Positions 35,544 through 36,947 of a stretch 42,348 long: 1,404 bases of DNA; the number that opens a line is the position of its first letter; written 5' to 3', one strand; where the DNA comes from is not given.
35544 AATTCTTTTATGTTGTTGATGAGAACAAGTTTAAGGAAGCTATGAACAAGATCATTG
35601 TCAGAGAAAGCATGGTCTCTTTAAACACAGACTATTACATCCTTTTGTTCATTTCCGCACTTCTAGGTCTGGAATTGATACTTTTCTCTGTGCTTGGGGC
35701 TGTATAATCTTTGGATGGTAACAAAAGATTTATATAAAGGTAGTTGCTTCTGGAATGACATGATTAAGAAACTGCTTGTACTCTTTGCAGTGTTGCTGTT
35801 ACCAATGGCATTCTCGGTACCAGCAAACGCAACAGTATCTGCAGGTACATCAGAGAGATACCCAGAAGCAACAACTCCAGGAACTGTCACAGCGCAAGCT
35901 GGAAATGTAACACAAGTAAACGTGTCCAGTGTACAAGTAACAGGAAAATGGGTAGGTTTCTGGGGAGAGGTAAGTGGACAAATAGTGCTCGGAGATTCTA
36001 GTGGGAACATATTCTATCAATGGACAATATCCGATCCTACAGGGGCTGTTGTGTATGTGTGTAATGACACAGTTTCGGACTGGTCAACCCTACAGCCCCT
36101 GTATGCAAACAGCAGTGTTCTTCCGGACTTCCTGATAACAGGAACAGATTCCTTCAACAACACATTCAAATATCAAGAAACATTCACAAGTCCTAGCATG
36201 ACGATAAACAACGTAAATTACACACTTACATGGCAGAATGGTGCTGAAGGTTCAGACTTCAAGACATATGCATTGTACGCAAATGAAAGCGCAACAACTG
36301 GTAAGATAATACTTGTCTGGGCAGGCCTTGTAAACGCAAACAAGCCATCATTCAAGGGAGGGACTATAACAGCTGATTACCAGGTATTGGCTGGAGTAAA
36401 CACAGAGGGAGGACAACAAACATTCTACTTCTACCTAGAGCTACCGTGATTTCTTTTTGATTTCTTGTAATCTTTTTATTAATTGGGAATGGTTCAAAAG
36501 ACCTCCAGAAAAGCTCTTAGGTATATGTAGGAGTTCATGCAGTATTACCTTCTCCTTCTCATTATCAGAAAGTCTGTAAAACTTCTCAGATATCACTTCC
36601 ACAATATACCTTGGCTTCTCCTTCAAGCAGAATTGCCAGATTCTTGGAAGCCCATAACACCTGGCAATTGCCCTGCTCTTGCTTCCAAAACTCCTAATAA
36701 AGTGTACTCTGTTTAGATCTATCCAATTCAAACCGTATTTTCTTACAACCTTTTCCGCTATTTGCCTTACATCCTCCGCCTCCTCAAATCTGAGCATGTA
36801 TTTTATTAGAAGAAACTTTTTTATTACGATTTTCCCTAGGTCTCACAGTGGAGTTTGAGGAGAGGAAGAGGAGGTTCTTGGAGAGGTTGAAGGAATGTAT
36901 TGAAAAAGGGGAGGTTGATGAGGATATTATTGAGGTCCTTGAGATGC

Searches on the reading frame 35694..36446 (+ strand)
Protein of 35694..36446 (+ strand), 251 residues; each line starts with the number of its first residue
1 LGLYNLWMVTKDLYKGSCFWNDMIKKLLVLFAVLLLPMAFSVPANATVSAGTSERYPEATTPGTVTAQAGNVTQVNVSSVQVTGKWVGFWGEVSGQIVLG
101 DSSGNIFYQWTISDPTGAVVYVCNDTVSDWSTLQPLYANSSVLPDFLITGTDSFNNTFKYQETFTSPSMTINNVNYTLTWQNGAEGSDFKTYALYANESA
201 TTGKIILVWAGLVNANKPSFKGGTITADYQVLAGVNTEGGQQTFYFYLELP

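Call 10: search_protein_families(library=pfam, proteins=[window:35694-36446:+], max_evalue=0.1)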
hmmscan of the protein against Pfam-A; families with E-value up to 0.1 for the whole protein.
window:35694-36446:+ (251 aa): 0 families

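Call 11: search_protein_families(library=ncbifam, proteins=[window:35694-36446:+], max_evalue=0.1)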
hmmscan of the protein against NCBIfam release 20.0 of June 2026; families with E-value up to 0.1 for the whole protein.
window:35694-36446:+ (251 aa): 1 family
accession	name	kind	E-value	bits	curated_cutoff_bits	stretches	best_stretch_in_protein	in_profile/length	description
NF041742.1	WGxxGxxG_fam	subfamily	0.091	13.4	35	0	23-67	1-44/69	WGxxGxxG family protein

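Call 12: find_homologous_proteins(query=window:35694-36446:+, max_evalue=0.001)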
Query window:35694-36446:+ (251 aa): 66 proteins with E <= 0.001 among 1081 candidates.
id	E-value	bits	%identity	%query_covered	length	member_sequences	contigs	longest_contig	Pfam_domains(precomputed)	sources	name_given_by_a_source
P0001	2.5e-146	504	100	91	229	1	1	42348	-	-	-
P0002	7.5e-85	302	67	89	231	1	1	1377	-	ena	-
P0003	1.3e-82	295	66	87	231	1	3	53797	-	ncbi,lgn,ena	-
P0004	1.4e-81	292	65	89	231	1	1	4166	-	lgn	-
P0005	2.1e-81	291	67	87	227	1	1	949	-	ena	-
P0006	7.3e-81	289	64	89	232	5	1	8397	-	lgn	-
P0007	4.5e-80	287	63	90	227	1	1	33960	-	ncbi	-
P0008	5.4e-78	280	62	90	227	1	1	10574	-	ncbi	-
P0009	8.8e-77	276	59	91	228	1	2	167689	-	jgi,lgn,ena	-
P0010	6.8e-73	263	61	89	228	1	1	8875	-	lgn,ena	-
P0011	2.4e-72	261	57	91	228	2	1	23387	-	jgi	jgi:hypothetical protein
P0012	2.6e-72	261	65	72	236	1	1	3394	-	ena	-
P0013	1.2e-71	259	60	83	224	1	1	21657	-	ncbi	-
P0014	3.1e-71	258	59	88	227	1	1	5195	-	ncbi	-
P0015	1.1e-70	256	64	72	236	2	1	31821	-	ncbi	-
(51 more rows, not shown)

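Call 13: search_solved_structures(query=window:35694-36446:+, max_evalue=10)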
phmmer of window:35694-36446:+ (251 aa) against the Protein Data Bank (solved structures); distinct sequences matched with E-value up to 10: 1.
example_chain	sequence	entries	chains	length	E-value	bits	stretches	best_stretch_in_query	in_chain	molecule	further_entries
9p1i_c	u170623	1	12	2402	4.5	9.9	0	46-73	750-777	VopV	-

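Call 28: find_encoding_contigs(protein=P0009, flank=10000, max_places=2)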
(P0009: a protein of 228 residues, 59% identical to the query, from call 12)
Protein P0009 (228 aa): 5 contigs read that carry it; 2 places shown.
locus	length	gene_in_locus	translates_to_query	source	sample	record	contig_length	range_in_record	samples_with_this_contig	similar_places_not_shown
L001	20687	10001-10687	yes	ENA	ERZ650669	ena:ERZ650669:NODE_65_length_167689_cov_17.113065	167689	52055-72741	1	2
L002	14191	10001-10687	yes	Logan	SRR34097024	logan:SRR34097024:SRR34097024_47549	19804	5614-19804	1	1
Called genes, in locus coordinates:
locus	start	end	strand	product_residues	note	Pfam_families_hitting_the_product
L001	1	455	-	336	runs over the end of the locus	PF00493:MCM, PF20030:bpMoxR, PF07726:AAA_3, PF07728:AAA_5, PF17863:AAA_lid_2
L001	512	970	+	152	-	-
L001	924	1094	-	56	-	-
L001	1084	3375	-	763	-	-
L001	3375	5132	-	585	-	PF07705:CARDB (weak)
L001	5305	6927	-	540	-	-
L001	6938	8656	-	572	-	-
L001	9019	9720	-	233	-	-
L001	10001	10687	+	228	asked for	-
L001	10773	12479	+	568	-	-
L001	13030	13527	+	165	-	PF00383:dCMP_cyt_deam_1, PF14437:MafB19-deam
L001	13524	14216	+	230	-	PF00702:Hydrolase, PF13419:HAD_2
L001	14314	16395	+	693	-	PF03030:H_PPase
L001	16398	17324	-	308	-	PF23023:Anti-Pycsar_Apyc1, PF00753:Lactamase_B, PF13691:Lactamase_B_4, PF12706:Lactamase_B_2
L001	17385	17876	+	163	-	-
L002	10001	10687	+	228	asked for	-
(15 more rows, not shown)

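Call 29: predict_structure(alignment_id=A1)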
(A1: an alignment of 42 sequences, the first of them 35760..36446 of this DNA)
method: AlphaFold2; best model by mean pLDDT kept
length: 229 residues; sequences in the alignment: 42
mean_pLDDT: 89.6   pTM: 0.83
mean pLDDT of the five models: 89.6, 85.2, 77.9, 76.8, 74.1
residues with pLDDT >= 90: 161; 70-90: 48; 50-70: 18; < 50: 2
segments of 3 or more residues with pLDDT < 50: none
pLDDT, mean of each block of 10 residues (from residue 1): 61 59 90 83 88 83 95 90 92 94 94 94 94 97 97 96 95 86 95 95 96 92 94
secondary structure, 60 per line:
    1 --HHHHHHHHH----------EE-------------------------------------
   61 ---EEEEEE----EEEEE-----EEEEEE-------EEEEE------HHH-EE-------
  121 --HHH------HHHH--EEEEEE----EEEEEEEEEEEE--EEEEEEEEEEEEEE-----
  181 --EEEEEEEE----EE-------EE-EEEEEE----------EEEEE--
elements in order: H3-11 E64-69 E74-78 E84-89 E97-101 H132-135 E138-143 E148-159 E162-175 E183-190 E207-212 E223-227

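Call 33: fold_search(model_id=the predicted structure, library=pdb)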
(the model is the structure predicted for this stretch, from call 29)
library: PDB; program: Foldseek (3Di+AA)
matches with E <= 10: 544; with E <= 0.001: 0
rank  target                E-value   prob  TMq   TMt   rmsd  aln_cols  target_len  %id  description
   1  4i0w_D                3.5e-01  0.13  0.17  0.10  13.2       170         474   11  Structure of the Clostridium Perfringens CspB protease (released 2013-04-03)
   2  4i0w_B                4.6e-01  0.12  0.17  0.10  13.3       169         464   11  Structure of the Clostridium Perfringens CspB protease (released 2013-04-03)
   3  6mw4                  4.9e-01  0.13  0.20  0.10  13.6       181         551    7  Structure of pseudoprotease CspC from Clostridioides difficile (released 2019-06-26)
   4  5wi3_A                6.1e-01  0.12  0.12  0.11   6.1        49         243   14  Structure of Acinetobacter baumannii carbapenemase OXA-239 K82D bound to cefotaxime (released 2017-12-27)
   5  5bkl_L                6.4e-01  0.08  0.17  0.21  20.6       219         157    9  Crystallographic structure of the cubic crystal form of STMV (77.9 degree rotation) grown from NaCl (released 2021-12-15)
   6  9pr9_C                6.8e-01  0.09  0.19  0.10  12.4       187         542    7  Crystal structure of the Clostridiodes difficile CspA homodimer (released 2026-01-21)
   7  6zc5_K                7.6e-01  0.09  0.14  0.17   9.4        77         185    8  Human Adenovirus serotype D10 FiberKnob protein (released 2021-06-30)
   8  7op2_B                7.6e-01  0.06  0.17  0.20  12.3       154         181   11  Chadox1/ Chimpanzee adenovirus Y25 fiber knob protein (released 2021-06-23)
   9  7op2_L                1.0e+00  0.04  0.16  0.19  14.0       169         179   11  Chadox1/ Chimpanzee adenovirus Y25 fiber knob protein (released 2021-06-23)
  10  5ltq_O                1.0e+00  0.02  0.13  0.14  17.4       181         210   10  Structure of the Yellow Fluorescent Protein lanYFP from Branchiostoma lanceolatum at pH 7.5 (released 2016-12-07)
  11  8hco_G                1.0e+00  0.02  0.13  0.13  15.7       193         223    7  Substrate-engaged TOM complex from yeast (released 2023-09-13)
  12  1jen_C                1.1e+00  0.06  0.17  0.16  14.9       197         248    8  HUMAN S-ADENOSYLMETHIONINE DECARBOXYLASE (released 1999-06-01)
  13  1jen_A                1.1e+00  0.06  0.17  0.16  14.2       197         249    9  HUMAN S-ADENOSYLMETHIONINE DECARBOXYLASE (released 1999-06-01)
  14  4kqo_A                1.2e+00  0.08  0.13  0.07   5.8        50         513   12  Crystal structure of penicillin-binding protein 3 from pseudomonas aeruginosa in complex with piperacillin (released 2013-11-06)
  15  4x55_A                1.2e+00  0.03  0.09  0.09   7.5        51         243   14  Structure of the class D Beta-Lactamase OXA-225 K82D in Acyl-Enzyme Complex with Ceftazidime (released 2015-03-11)
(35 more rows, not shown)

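Call 46: find_related_loci(query=A1, collection=genome_contigs, flank=10000)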
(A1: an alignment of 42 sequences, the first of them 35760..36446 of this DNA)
Query A1 (229 aa) in genome_contigs; peptide patterns used: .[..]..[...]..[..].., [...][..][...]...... (x = any residue, [..] = any of these).
125 stretches matched a pattern; 46 encode a relative of the query (tblastn E <= 1e-3); 45 distinct loci.
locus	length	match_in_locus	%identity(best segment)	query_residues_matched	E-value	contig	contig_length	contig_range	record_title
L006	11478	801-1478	53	1-229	2e-69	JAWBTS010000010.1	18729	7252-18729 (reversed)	MAG: Candidatus Aenigmatarchaeota archaeon isolate JZ-1_201709_bins_49 JZ-1_201709_bins_49_scaffold_10, whole genome sho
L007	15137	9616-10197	53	32-229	7e-57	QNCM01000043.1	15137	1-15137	MAG: Candidatus Makaraimicrobium thalassicum isolate B134_G9 B134_Guay9_scaffold_03359, whole genome shotgun sequence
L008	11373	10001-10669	44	5-229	1e-52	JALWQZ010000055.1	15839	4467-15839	MAG: Candidatus Micrarchaeota archaeon isolate M2_metabat1_scaf2bin.114 M2_NODE_4248_length_15839_cov_3.110616, whole ge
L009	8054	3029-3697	47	1-229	2e-48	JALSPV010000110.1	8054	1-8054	MAG: Candidatus Aenigmatarchaeota archaeon isolate 356-284_metabat2_scaf2bin.097 356-284_scaffold_5952_c1, whole genome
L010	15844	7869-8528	44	6-228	3e-51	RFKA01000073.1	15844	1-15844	MAG: Candidatus Woesearchaeota archaeon isolate J116 k99_518473, whole genome shotgun sequence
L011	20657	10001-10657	41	2-229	4e-44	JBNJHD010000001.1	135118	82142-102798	MAG: Nanobdellota archaeon isolate Y22_14dBSe1.bin.74 NODE_13_length_135118_cov_16.286804, whole genome shotgun sequence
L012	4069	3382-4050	38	1-229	1e-43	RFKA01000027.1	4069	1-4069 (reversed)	MAG: Candidatus Woesearchaeota archaeon isolate J116 k99_193373, whole genome shotgun sequence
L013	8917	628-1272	41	5-229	2e-43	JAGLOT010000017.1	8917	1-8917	MAG: Nanoarchaeota archaeon isolate RS_7_50 ROV157_7.bin.50.fa_17, whole genome shotgun sequence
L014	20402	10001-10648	43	1-229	8e-43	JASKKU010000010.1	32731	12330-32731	MAG: Candidatus Woesearchaeota archaeon isolate DJKA59_ANT-F21_bin.28 scaffold_270, whole genome shotgun sequence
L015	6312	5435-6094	39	1-229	2e-42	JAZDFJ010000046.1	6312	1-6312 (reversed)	MAG: Candidatus Woesearchaeota archaeon isolate MEGAHIT-group-0.204 k141_19543398, whole genome shotgun sequence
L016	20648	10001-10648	42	5-229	1e-41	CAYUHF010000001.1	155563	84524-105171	MAG TPA_asm: uncultured Methanosarcinales archaeon isolate SRP332253_co2_76 genome assembly, contig: NODE_47_length_1555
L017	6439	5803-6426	40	14-229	4e-41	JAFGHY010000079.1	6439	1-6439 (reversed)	MAG: Candidatus Woesearchaeota archaeon isolate Zod_Metabat.161 k87_12522382, whole genome shotgun sequence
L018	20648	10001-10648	39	2-229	3e-41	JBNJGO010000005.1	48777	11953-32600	MAG: Nanobdellota archaeon isolate Y22_30dBSe2.bin.8 NODE_213_length_48777_cov_30.373310, whole genome shotgun sequence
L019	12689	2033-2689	40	3-229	2e-40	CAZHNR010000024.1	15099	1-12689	MAG TPA_asm: uncultured Methanosarcinales archaeon isolate SRP063590_co1_39 genome assembly, contig: NODE_4039_length_15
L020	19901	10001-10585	41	16-229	6e-40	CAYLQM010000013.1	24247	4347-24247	MAG TPA_asm: uncultured Methanosarcinales archaeon isolate binchicken_co256_922 genome assembly, contig: NODE_3748_lengt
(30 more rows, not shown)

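Call 50: search_solved_structures(query=A1, max_evalue=10)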
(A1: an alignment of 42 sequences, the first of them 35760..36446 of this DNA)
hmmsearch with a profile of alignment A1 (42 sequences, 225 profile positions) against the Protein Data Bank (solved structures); distinct sequences matched with E-value up to 10: 2.
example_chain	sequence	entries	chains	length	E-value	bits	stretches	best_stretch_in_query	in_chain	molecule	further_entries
2qie_A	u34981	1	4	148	1.1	12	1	87-205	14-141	Molybdopterin-converting factor subunit 2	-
2q5w_E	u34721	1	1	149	1.1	12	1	87-205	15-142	Molybdopterin-converting factor subunit 2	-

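Call 65: fold_search(model_id=the predicted structure, library=viral)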
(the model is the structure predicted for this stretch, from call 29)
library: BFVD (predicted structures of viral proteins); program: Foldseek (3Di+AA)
matches with E <= 10: 378; with E <= 0.001: 0
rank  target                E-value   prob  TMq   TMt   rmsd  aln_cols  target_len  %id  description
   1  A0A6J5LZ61            5.6e-02  0.11  0.16  0.11  21.6       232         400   12  Uncharacterized protein [uncultured Caudovirales phage]
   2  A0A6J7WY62            6.6e-02  0.11  0.17  0.14  25.9       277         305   10  Uncharacterized protein [uncultured Caudovirales phage]
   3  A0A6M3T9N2            7.0e-02  0.13  0.18  0.13  40.0       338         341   10  (no name in the UniProt tables at hand)
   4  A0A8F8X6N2            7.0e-02  0.05  0.09  0.10  27.4       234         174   10  (no name in the UniProt tables at hand)
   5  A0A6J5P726            9.2e-02  0.11  0.17  0.14  17.1       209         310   11  Bacteriophage lambda, Stf, side tail fibre-repeat-2 [uncultured Caudovirales phage]
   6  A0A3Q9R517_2          1.2e-01  0.08  0.14  0.07  33.2       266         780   11  (no name in the UniProt tables at hand)
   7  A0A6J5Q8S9            1.3e-01  0.08  0.16  0.11  16.4       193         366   14  Fibronectin type III [uncultured Caudovirales phage]
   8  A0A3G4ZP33            1.4e-01  0.06  0.13  0.10  39.6       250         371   13  Uncharacterized protein [Terrestrivirus sp.]
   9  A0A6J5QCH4            1.7e-01  0.12  0.20  0.17  23.5       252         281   12  Uncharacterized protein [uncultured Caudovirales phage]
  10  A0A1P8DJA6            2.1e-01  0.09  0.18  0.07  14.4       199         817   12  (no name in the UniProt tables at hand)
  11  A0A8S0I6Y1            2.8e-01  0.05  0.12  0.14  27.7       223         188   10  (no name in the UniProt tables at hand)
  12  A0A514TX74            2.8e-01  0.05  0.12  0.08  31.5       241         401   12  (no name in the UniProt tables at hand)
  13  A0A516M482            2.9e-01  0.06  0.16  0.11  19.1       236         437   10  (no name in the UniProt tables at hand)
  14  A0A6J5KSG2            2.9e-01  0.05  0.13  0.06  23.8       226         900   12  Intramolecular chaperone auto-processing domain containing protein [uncultured Caudovirales phage]
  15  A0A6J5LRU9            3.3e-01  0.07  0.16  0.09  30.5       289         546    9  Uncharacterized protein [uncultured Caudovirales phage]
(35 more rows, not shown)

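Call 69: search_protein_families(library=pfam, alignment_id=A1, max_evalue=0.01)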
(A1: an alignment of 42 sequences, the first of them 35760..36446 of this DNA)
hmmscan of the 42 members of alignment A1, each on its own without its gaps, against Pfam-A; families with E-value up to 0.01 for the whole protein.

A. member 1, window:35760-36446:+ (229 aa): 0 families

B. families by the number of members that match (of 42 scanned): 3 families
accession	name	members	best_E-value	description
PF21827.1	New_glue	2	0.00098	New glue protein family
PF13229.12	Beta_helix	1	0.0061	Right handed beta helix region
PF09370.16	PEP_hydrolase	1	0.0062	Phosphoenolpyruvate hydrolase-like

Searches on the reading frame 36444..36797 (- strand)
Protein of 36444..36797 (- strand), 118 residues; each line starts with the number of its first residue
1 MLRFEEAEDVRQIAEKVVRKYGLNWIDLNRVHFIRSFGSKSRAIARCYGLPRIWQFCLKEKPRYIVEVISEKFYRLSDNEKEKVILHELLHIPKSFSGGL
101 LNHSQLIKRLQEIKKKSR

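Call 74: search_protein_families(library=pfam, proteins=[window:36444-36797:-], max_evalue=0.001)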
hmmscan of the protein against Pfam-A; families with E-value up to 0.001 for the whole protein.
window:36444-36797:- (118 aa): 1 family
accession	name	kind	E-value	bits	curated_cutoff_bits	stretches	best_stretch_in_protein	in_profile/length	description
PF18894.6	PhageMetallopep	-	5.5e-26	91.7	23.7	1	3-104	2-111/134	Putative phage metallopeptidase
